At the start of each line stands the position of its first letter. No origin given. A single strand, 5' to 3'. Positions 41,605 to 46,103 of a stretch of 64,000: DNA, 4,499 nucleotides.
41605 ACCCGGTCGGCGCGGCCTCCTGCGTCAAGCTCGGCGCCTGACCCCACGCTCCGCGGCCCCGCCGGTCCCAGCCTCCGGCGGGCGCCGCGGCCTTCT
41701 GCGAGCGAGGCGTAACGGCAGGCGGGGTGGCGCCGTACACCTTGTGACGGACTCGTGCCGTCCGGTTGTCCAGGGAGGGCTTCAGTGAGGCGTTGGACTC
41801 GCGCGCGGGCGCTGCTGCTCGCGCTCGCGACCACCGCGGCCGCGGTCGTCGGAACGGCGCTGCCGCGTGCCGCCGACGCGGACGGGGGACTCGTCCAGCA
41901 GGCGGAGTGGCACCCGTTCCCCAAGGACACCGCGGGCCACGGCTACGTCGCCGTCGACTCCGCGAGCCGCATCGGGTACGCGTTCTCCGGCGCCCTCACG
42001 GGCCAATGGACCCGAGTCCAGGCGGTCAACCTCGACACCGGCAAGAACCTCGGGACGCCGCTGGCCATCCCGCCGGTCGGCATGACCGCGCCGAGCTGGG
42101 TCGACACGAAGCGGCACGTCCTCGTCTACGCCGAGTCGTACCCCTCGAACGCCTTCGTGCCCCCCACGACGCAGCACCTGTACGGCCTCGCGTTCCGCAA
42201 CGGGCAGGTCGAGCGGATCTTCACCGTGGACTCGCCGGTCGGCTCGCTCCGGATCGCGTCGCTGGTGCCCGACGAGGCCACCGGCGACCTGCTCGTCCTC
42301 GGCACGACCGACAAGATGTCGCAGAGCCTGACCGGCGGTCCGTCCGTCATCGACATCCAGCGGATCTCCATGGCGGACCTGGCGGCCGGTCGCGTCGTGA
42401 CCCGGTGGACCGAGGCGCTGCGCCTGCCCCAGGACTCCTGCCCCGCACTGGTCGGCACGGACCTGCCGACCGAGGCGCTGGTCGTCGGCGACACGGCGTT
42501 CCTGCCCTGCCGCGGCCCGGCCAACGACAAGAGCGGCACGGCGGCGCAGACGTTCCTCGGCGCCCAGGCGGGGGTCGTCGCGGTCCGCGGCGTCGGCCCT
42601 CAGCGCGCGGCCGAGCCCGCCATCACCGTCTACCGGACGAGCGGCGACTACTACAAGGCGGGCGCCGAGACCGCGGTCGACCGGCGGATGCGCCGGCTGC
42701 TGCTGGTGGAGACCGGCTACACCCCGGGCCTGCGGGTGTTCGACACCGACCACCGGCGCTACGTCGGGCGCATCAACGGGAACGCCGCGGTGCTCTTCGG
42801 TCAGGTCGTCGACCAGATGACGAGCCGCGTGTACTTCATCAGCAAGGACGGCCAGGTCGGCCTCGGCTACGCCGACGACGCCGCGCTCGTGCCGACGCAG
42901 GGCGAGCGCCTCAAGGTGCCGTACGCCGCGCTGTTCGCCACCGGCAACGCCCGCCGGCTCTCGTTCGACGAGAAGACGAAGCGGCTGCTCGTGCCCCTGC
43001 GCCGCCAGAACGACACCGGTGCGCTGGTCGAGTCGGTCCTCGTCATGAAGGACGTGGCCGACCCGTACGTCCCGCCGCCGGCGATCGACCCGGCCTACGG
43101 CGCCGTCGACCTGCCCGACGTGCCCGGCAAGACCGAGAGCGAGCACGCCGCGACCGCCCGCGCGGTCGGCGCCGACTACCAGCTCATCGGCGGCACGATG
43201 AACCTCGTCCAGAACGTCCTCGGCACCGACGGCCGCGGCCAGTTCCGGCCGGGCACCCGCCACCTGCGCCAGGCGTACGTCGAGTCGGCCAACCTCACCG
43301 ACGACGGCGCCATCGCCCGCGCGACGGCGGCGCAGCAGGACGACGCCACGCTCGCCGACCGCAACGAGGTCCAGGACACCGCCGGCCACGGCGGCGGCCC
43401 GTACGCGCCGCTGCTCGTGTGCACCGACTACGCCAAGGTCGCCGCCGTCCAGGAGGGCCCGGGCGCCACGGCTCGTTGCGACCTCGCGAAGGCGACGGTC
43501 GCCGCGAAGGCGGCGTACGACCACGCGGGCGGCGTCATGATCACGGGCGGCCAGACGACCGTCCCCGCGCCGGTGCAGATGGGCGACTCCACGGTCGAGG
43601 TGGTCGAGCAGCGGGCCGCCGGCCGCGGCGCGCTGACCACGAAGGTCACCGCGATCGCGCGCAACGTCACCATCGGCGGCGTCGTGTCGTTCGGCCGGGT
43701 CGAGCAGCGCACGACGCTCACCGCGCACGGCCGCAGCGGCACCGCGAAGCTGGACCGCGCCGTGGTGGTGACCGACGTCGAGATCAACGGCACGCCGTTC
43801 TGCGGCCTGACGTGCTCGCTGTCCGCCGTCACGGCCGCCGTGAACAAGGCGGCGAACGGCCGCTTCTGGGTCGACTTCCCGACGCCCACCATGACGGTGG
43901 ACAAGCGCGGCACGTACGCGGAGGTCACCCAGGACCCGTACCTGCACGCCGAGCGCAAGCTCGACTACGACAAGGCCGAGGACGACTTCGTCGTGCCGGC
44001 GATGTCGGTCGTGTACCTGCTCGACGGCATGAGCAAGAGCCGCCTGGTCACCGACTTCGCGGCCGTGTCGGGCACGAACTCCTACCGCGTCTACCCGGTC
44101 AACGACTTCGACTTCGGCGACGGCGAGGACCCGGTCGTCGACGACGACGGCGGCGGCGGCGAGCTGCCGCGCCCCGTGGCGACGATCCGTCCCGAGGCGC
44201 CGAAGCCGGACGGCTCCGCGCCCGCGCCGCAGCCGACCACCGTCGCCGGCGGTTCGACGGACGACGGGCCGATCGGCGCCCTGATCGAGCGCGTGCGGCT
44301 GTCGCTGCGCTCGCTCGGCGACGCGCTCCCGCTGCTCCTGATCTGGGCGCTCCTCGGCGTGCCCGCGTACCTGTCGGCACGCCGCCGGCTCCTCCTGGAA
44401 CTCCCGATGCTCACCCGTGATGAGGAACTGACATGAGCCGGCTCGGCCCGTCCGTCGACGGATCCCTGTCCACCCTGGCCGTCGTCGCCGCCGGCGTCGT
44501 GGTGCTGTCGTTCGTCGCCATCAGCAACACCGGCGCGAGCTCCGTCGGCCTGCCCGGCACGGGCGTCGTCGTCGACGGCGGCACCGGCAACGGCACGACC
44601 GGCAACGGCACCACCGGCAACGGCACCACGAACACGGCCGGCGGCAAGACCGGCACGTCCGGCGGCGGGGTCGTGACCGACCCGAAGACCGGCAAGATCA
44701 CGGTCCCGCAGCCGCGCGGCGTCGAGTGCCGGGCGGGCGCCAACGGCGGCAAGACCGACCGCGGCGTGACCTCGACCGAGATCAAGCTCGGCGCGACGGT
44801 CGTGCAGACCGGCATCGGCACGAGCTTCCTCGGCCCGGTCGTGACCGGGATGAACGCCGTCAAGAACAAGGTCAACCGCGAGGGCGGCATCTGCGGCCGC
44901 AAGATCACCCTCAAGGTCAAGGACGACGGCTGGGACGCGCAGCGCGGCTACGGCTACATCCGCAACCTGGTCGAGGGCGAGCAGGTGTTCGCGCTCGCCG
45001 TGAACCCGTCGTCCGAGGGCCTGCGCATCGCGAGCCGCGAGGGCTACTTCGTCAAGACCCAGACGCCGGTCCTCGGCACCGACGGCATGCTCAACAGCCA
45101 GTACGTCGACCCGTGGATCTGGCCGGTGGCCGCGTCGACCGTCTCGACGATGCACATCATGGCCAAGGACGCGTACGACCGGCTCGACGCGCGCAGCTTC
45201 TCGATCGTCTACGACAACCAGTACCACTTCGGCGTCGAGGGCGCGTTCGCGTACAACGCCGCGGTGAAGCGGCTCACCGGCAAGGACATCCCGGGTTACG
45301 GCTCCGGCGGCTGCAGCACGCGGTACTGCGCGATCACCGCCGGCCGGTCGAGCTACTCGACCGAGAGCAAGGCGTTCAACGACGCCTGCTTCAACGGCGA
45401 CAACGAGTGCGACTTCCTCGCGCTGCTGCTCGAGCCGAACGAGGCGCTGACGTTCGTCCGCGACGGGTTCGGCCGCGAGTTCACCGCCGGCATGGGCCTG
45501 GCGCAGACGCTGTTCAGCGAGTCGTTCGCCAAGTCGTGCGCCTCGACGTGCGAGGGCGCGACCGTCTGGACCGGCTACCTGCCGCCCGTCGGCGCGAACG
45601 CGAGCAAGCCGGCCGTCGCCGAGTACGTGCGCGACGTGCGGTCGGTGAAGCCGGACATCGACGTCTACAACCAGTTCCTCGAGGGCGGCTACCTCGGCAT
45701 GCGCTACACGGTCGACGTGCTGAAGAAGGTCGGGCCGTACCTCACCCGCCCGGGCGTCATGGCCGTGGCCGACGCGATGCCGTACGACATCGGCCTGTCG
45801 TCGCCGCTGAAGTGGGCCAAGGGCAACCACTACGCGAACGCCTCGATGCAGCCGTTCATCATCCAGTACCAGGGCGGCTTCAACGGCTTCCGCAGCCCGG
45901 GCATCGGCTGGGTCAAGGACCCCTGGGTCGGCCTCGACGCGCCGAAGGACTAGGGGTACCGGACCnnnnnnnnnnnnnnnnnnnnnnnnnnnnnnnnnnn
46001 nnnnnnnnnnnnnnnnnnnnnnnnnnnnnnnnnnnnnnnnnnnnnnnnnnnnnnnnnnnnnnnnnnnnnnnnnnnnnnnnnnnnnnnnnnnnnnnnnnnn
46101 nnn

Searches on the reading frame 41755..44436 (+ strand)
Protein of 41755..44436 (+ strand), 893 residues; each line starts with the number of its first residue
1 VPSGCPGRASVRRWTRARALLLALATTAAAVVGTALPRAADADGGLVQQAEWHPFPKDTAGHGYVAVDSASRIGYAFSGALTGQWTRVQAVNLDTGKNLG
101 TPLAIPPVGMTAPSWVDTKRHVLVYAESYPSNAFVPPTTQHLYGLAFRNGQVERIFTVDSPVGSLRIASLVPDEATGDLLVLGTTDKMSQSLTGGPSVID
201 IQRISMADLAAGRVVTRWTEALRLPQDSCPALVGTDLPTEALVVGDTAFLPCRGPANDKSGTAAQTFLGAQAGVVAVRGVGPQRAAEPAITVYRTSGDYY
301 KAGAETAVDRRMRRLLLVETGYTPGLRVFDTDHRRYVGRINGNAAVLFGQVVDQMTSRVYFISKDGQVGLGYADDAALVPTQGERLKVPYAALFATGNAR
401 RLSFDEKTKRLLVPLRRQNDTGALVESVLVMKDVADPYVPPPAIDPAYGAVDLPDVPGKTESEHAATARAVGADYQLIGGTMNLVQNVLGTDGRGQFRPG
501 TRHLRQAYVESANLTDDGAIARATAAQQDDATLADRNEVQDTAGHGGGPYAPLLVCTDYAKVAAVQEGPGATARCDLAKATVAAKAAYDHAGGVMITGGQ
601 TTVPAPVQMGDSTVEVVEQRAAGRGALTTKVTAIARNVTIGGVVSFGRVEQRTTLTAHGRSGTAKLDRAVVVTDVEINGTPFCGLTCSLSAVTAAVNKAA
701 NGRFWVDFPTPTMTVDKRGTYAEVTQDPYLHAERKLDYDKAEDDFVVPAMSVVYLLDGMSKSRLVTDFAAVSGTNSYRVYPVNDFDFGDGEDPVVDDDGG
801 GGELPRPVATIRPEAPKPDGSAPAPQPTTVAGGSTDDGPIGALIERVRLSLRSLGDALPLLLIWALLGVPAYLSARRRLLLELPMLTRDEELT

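Call 12: search_protein_families(library=pfam, proteins=[window:41755-44436:+], max_evalue=0.01)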
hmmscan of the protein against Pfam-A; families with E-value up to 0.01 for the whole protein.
window:41755-44436:+ (893 aa): 0 families

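Call 41: search_solved_structures(query=window:41755-44436:+, max_evalue=1)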
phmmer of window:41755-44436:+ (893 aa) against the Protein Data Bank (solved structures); distinct sequences matched with E-value up to 1: 1.
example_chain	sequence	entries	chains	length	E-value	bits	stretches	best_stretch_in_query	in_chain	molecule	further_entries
8ayd_AA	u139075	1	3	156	0.24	12.7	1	603-658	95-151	3-hydroxyacyl-[acyl-carrier-protein] dehydratase FabZ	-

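Call 42: search_protein_families(library=ncbifam, proteins=[window:41755-44436:+], max_evalue=0.01)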
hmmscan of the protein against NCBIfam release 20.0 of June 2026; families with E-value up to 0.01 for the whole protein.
window:41755-44436:+ (893 aa): 0 families

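Call 46: find_homologous_proteins(query=window:41755-44436:+, max_evalue=0.00001)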
Query window:41755-44436:+ (893 aa): 9 proteins with E <= 0.00001 among 8000 candidates.
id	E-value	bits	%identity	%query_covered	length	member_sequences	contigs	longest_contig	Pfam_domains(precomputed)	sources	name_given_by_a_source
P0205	0.0e+0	1964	100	99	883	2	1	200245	-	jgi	jgi:hypothetical protein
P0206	0.0e+0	1165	62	96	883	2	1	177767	-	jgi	jgi:hypothetical protein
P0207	0.0e+0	1020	58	96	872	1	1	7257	-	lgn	-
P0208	3.6e-298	1010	57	98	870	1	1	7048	-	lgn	-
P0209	8.5e-254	863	50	99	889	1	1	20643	-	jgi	-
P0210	2.3e-244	832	49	96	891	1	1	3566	-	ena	-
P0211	4.4e-241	821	49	96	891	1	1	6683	-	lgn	-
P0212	8.5e-239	813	48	95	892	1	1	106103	-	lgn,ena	-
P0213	3.3e-237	808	50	95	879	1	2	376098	-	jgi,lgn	jgi:hypothetical protein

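Call 67: predict_structure(alignment_id=A3)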
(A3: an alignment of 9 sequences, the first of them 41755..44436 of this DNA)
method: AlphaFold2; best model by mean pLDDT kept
length: 893 residues; sequences in the alignment: 9
mean_pLDDT: 57.6   pTM: 0.46
mean pLDDT of the five models: 57.6, 57.3, 56.5, 55.0, 51.9
residues with pLDDT >= 90: 31; 70-90: 291; 50-70: 203; < 50: 368
segments of 3 or more residues with pLDDT < 50: 1-48, 189-194, 235-238, 256-270, 304-312, 320-324, 342-346, 365-399, 436-455, 459-505, 539-547, 592-605, 732-745, 756-765, 770-860, 866-868, 873-893
pLDDT, mean of each block of 10 residues (from residue 1): 31 31 31 26 38 61 72 80 78 75 83 81 84 63 90 91 85 84 69 58 90 86 80 57 83 51 31 79 84 62 45 56 56 61 50 60 49 30 34 44 70 68 68 52 28 44 42 29 28 28 49 69 63 50 45 70 74 84 79 35 50 83 77 82 82 79 78 88 85 85 73 61 58 42 54 51 46 30 26 27 25 26 27 30 32 43 50 44 34 27
secondary structure, 60 per line:
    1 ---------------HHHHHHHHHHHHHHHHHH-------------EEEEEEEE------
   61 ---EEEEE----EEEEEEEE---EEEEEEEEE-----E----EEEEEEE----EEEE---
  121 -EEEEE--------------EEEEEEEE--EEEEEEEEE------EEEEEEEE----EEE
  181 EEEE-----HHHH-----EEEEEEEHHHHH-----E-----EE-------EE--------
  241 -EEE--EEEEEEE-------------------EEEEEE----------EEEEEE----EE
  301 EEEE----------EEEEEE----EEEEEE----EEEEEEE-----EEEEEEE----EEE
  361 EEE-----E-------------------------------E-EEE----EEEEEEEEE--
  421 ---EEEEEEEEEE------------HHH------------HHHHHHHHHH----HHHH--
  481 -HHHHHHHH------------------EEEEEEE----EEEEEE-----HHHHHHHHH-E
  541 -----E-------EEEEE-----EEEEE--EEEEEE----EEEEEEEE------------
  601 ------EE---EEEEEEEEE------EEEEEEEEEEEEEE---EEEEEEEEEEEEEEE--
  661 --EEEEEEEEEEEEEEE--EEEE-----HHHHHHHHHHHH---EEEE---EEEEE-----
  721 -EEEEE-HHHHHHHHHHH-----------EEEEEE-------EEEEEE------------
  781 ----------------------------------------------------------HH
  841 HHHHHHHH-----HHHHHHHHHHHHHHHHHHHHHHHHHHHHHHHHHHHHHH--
elements in order (helices of 4 or more, strands of 3 or more residues): H16-33 E47-54 E64-68 E73-80 E84-92 E103-109 E114-117 E122-126 E141-148 E151-159 E166-173 E178-184 H190-193 E199-205 H206-210 E242-244 E247-253 E273-278 E289-294 E299-304 E315-320 E325-330 E335-341 E347-353 E358-363 E403-405 E410-418 E424-433 H461-470 H475-478 H482-489 E508-514 E519-524 H530-538 E554-558 E564-568 E571-576 E581-588 E612-620 E627-640 E644-658 E663-677 E680-683 H689-700 E704-707 E711-715 E722-726 H728-738 E750-755 E763-768 H839-848 H854-891

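Call 69: fold_search(model_id=the predicted structure, library=pdb)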
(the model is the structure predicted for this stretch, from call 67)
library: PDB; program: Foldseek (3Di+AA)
matches with E <= 10: 1012; with E <= 0.001: 405
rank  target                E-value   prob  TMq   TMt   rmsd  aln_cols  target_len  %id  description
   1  9e2g_2B               3.4e-08  1.00  0.18  0.24  29.4       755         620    8  Cryo-EM structure of 48 nm repeat of microtubule doublet from T. brucei flagellum (released 2025-03-12)
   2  8g2z_0U               7.1e-08  1.00  0.15  0.21  29.7       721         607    7  48-nm doublet microtubule from Tetrahymena thermophila strain CU428 (released 2023-06-14)
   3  2j55_J                6.4e-07  1.00  0.22  0.46  15.1       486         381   12  X-ray reduced Paraccocus denitrificans methylamine dehydrogenase O- quinone in complex with amicyanin. (released 2007-01-23)
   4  3jb9_L                6.7e-07  1.00  0.27  0.72   4.9       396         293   12  Cryo-EM structure of the yeast spliceosome at 3.6 angstrom resolution (released 2015-09-23)
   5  2gc4_A                7.4e-07  1.00  0.24  0.49  15.1       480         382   12  Structural comparison of the oxidized ternary electron transfer complex of methylamine dehydrogenase, amicyanin and cy (released 2006-11-28)
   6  9esh_K                8.2e-07  1.00  0.25  0.50  17.2       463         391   10  Structure of a B-state intermediate committed to discard (Bd-I state) (released 2024-12-25)
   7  3frx_D                1.2e-06  1.00  0.24  0.59   6.9       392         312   12  Crystal Structure of the Yeast Orthologue of RACK1, Asc1. (released 2009-02-17)
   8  2h47_F                1.2e-06  1.00  0.24  0.51   9.4       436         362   11  Crystal Structure of an Electron Transfer Complex Between Aromatic Amine Dephydrogenase and Azurin from Alcaligenes Fa (released 2006-11-21)
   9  6ke6_AG               1.3e-06  1.00  0.23  0.24  26.2       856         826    6  3.4 angstrom cryo-EM structure of yeast 90S small subunit preribosome (released 2020-08-05)
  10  8jxe_A                1.3e-06  0.96  0.13  0.09  24.9       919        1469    9  rat megalin RAP complex head (released 2024-06-19)
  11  9l4k_B                1.4e-06  1.00  0.27  0.68   5.5       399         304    9  Structure of human NLRP2-TLE6-OOEP complex (released 2025-10-01)
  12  7klj_B                1.4e-06  1.00  0.24  0.57   6.9       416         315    8  Crystal structure of the WD-repeat domain of human KIF21A (released 2020-12-16)
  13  1mg2_A                1.4e-06  1.00  0.22  0.44  15.6       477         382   13  MUTATION OF ALPHA PHE55 OF METHYLAMINE DEHYDROGENASE ALTERS THE REORGANIZATION ENERGY AND ELECTRONIC COUPLING FOR ITS  (released 2002-12-11)
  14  4cc9_A                1.8e-06  1.00  0.23  0.56   8.3       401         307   10  Crystal structure of human SAMHD1 (amino acid residues 582-626) bound to Vpx isolated from sooty mangabey and human DC (released 2013-12-11)
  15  4fav_F                1.8e-06  1.00  0.23  0.48  13.6       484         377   12  Crystal Structure of WT MauG in Complex with Pre-Methylamine Dehydrogenase Aged 50 Days (released 2013-03-06)
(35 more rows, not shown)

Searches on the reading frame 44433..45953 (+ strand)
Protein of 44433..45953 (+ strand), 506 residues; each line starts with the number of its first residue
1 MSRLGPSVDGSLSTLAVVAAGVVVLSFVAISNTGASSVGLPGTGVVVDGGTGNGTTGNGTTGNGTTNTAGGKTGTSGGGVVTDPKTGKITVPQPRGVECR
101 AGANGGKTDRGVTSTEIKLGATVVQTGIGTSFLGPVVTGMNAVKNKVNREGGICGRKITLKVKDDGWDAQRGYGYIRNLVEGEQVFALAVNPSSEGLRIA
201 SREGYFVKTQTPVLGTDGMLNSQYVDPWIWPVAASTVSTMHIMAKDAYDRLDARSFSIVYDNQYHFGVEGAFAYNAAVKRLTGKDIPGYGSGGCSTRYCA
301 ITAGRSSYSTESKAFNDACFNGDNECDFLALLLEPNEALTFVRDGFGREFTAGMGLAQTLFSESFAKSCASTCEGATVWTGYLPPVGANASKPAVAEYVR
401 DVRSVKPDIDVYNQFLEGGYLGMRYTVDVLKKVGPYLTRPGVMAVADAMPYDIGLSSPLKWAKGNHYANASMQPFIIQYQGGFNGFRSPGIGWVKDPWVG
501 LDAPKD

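Call 32: search_protein_families(library=pfam, proteins=[window:44433-45953:+], max_evalue=0.001)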
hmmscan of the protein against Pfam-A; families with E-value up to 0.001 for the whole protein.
window:44433-45953:+ (506 aa): 1 family
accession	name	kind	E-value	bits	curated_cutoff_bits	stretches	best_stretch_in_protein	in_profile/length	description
PF13458.12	Peripla_BP_6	-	2.5e-33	116.6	31.7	1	116-473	1-334/343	Periplasmic binding protein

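Call 42: search_protein_families(library=ncbifam, proteins=[window:44433-45953:+], max_evalue=0.01)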
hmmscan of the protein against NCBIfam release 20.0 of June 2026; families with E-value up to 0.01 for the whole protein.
window:44433-45953:+ (506 aa): 0 families

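Call 70: search_solved_structures(query=window:44433-45953:+, max_evalue=0.01)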
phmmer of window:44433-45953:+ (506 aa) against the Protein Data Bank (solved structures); distinct sequences matched with E-value up to 0.01: 3.
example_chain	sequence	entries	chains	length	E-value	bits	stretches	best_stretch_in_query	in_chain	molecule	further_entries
4n03_A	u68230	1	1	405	1.8e-07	33.5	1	100-177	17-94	ABC-type branched-chain amino acid transport systems periplasmic component-like protein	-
3lop_A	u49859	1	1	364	5.1e-07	32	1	146-459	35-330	Substrate binding periplasmic protein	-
4kv7_A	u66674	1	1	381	0.0018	20.3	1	381-477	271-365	Probable leucine/isoleucine/valine-binding protein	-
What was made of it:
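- The importer's substrate is unknown; its binding protein is only remotely like any solved one (call 70).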
